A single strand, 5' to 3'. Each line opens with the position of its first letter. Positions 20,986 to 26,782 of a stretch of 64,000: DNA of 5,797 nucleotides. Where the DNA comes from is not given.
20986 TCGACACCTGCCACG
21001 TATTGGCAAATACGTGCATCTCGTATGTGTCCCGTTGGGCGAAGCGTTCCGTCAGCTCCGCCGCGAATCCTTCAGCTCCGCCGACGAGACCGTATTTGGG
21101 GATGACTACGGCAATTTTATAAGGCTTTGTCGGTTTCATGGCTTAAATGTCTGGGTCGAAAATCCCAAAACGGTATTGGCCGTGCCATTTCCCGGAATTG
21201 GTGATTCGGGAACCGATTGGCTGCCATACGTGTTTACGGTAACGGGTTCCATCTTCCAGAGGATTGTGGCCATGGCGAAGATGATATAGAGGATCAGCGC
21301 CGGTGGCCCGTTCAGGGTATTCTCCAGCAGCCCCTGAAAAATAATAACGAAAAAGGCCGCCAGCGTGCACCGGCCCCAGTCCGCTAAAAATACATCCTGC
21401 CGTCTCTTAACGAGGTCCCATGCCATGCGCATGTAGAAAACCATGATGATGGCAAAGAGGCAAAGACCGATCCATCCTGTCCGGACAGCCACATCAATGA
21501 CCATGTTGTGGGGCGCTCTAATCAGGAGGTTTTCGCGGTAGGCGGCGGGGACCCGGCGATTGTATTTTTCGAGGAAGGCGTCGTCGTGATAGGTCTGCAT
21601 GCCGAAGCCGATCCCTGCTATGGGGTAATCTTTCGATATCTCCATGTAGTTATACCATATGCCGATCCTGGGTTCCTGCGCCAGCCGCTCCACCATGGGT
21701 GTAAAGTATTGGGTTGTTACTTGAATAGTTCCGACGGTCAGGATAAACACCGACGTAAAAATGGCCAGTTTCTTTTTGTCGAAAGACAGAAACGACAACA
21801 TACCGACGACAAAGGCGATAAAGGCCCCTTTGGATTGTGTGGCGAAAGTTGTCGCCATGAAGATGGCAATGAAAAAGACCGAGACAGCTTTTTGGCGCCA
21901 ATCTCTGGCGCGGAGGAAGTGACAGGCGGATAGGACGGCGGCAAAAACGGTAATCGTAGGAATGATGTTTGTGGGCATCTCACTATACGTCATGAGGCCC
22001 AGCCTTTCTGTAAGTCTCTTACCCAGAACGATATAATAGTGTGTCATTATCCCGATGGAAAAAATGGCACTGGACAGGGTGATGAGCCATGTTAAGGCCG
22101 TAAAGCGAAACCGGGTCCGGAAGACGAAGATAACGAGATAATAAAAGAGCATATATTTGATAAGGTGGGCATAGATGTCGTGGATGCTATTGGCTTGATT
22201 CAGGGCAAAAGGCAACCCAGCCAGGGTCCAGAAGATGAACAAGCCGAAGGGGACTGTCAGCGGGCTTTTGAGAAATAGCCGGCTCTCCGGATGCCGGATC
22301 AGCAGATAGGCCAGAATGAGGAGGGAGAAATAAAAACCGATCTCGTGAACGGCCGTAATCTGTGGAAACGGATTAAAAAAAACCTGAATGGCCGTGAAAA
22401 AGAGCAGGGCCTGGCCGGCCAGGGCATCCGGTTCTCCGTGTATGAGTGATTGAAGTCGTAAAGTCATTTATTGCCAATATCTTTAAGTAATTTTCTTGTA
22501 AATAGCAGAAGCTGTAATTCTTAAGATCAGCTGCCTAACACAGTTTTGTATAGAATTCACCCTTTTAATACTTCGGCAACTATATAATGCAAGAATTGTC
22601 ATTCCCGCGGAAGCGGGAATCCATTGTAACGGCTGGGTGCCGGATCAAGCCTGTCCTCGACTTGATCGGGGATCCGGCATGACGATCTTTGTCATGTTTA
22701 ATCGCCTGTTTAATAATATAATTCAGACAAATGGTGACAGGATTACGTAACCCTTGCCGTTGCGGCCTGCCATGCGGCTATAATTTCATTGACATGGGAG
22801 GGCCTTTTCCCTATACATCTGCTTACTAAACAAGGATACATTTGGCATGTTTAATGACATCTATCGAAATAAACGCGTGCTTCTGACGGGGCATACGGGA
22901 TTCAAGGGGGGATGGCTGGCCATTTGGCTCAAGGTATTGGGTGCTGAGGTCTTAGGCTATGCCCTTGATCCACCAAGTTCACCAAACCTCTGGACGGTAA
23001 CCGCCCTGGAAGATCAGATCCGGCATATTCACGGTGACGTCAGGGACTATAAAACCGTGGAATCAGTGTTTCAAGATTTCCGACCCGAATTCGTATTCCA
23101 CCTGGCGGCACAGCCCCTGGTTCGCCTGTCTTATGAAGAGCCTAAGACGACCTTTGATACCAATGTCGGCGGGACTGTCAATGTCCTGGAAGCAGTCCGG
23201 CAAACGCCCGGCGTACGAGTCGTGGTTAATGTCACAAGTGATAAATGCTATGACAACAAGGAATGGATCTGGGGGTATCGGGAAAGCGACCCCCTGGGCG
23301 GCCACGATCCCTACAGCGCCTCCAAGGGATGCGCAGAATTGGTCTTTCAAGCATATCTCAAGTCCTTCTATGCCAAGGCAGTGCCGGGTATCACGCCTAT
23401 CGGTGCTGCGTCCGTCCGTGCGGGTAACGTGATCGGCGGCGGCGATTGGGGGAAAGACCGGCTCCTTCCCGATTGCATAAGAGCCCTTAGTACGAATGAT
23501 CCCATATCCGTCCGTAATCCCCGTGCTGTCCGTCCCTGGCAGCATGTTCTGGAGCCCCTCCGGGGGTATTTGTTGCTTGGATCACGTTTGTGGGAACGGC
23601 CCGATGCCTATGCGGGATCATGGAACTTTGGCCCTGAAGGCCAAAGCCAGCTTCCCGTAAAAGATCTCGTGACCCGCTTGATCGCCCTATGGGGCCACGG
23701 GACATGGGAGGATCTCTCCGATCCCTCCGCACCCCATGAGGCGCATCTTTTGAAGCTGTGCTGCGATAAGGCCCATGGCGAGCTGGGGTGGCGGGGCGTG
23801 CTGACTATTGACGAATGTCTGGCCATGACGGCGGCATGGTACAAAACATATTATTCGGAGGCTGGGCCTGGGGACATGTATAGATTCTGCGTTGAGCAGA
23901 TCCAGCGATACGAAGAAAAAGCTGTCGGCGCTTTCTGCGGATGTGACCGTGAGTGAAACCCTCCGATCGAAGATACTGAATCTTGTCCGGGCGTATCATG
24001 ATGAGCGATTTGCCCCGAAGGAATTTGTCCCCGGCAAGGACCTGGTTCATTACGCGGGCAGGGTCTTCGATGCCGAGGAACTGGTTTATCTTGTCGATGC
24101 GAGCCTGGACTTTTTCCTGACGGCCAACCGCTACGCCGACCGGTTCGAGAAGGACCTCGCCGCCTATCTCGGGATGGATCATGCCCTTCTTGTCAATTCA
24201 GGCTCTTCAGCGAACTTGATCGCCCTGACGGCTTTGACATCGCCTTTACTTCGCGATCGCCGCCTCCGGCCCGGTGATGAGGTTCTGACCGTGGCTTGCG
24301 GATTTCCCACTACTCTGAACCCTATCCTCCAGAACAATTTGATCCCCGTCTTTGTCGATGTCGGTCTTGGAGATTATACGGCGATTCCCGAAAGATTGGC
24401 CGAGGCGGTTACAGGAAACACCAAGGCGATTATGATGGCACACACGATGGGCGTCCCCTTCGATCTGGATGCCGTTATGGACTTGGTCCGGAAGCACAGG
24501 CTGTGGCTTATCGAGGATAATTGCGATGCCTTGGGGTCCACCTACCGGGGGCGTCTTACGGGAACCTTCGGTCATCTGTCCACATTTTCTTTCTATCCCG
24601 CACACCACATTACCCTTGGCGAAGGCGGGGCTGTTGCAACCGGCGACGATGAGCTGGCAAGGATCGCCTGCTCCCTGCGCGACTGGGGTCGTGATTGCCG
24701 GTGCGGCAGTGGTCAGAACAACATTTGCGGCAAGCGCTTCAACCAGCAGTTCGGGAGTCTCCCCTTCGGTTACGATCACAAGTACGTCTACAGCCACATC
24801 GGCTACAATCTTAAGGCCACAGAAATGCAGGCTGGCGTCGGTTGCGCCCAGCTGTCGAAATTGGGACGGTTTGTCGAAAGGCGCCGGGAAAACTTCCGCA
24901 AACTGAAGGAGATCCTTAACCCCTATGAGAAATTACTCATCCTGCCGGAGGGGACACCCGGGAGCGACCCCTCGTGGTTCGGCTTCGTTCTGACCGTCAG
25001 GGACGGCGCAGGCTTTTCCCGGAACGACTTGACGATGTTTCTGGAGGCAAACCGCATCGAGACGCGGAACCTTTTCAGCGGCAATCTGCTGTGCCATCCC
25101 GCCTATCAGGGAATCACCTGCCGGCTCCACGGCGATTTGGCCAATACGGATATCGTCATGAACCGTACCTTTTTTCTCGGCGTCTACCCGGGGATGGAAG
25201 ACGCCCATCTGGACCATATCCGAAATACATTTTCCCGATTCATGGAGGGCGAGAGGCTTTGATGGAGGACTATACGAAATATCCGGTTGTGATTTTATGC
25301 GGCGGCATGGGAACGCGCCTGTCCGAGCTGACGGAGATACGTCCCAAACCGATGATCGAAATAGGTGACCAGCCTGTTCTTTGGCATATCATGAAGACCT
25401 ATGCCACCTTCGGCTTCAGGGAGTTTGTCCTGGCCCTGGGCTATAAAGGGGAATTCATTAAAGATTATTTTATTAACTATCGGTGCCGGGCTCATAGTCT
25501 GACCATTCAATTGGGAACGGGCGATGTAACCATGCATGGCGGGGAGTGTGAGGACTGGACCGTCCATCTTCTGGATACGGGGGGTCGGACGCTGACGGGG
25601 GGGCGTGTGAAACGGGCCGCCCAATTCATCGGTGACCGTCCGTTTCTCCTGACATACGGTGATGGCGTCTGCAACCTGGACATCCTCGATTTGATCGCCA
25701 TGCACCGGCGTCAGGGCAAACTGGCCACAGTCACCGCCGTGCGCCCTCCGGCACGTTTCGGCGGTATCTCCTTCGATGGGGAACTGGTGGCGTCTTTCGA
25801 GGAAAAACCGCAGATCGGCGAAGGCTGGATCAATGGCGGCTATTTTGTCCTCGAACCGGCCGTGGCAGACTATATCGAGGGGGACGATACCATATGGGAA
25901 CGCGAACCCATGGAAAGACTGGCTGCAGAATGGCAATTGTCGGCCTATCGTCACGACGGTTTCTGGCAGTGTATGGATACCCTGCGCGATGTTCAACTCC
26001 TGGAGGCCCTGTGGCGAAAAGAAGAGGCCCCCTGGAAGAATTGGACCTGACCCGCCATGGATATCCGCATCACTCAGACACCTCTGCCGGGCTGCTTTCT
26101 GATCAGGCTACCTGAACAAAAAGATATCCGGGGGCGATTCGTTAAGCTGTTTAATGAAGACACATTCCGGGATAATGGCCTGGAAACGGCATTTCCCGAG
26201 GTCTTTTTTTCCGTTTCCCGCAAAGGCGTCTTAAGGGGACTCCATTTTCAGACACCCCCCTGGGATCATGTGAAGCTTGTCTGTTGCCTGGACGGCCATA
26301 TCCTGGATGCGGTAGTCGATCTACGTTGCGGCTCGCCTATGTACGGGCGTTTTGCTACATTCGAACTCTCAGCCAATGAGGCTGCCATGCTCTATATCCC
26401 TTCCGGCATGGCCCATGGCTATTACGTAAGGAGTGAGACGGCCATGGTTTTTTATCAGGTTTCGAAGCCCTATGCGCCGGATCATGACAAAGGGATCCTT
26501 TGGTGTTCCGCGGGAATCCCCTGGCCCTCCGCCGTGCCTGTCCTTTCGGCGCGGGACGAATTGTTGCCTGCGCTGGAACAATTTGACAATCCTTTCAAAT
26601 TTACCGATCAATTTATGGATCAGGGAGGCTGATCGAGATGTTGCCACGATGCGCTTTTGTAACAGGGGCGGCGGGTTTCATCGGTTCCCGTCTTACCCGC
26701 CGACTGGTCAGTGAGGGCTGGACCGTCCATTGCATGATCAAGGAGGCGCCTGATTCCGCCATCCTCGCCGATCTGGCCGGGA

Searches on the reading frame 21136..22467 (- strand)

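Call 53: search_protein_families(library=pfam, proteins=[window:21136-22467:-], max_evalue=0.00001)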
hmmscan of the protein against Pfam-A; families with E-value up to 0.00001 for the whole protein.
window:21136-22467:- (443 aa): 1 family
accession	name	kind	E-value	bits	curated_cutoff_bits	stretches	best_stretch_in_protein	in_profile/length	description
PF04932.20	Wzy_C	-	3.4e-14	53.3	31.7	1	199-339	2-149/149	O-Antigen ligase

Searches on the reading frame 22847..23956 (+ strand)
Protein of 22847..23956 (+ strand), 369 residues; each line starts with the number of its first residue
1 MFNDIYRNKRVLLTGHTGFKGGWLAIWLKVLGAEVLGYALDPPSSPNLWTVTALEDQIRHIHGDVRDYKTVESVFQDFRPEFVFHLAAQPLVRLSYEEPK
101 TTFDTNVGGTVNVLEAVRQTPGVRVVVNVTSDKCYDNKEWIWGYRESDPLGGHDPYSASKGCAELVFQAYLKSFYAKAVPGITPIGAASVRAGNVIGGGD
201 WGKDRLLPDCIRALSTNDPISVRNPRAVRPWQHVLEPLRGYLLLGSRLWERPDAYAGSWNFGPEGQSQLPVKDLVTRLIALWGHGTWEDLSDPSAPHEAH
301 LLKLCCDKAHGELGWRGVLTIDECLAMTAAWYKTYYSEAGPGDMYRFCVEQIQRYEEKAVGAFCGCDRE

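Call 53: search_protein_families(library=pfam, proteins=[window:22847-23956:+], max_evalue=0.00001)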
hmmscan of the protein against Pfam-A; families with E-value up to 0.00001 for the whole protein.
window:22847-23956:+ (369 aa): 5 families
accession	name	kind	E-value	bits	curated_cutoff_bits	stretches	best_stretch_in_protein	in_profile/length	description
PF16363.11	GDP_Man_Dehyd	-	1.9e-30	106.9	27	1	12-235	1-227/332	GDP-mannose 4,6 dehydratase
PF01370.27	Epimerase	-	6.8e-30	104.7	20.9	1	11-244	1-224/240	NAD dependent epimerase/dehydratase family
PF02719.21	Polysacc_synt_2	-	1.5e-13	51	20.2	1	54-229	52-201/293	Polysaccharide biosynthesis protein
PF04321.23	RmlD_sub_bind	-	7.5e-07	28.9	27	1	35-174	11-143/287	RmlD substrate binding domain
PF01073.25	3Beta_HSD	-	5e-06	26.2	22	1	57-164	46-154/280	3-beta hydroxysteroid dehydrogenase/isomerase family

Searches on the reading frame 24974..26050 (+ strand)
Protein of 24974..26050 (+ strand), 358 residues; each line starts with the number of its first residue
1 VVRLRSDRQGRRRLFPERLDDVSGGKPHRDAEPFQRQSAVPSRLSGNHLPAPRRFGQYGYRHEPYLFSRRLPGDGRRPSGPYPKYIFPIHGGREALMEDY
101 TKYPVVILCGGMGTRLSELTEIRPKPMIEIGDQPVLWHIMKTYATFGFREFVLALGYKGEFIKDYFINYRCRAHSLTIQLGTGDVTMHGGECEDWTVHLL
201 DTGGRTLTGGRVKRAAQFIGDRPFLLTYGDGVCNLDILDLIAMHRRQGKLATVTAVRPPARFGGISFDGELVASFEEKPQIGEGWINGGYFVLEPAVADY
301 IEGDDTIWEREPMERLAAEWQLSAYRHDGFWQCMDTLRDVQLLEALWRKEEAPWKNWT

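Call 53: search_protein_families(library=pfam, proteins=[window:24974-26050:+], max_evalue=0.00001)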
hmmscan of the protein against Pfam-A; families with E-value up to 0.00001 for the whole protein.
window:24974-26050:+ (358 aa): 2 families
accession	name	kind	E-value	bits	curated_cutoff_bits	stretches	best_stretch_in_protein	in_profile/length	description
PF00483.29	NTP_transferase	-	3.1e-19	70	21.2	1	106-308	3-196/245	Nucleotidyl transferase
PF12804.13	NTP_transf_3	-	4.5e-06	27.4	27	1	105-158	1-49/160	MobA-like NTP transferase domain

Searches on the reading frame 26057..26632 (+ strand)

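Call 53: search_protein_families(library=pfam, proteins=[window:26057-26632:+], max_evalue=0.00001)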
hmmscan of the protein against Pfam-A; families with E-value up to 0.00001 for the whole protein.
window:26057-26632:+ (191 aa): 1 family
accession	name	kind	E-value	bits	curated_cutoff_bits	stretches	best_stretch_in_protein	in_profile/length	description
PF00908.23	dTDP_sugar_isom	-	4.7e-51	173.3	27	1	7-174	1-167/168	dTDP-4-dehydrorhamnose 3,5-epimerase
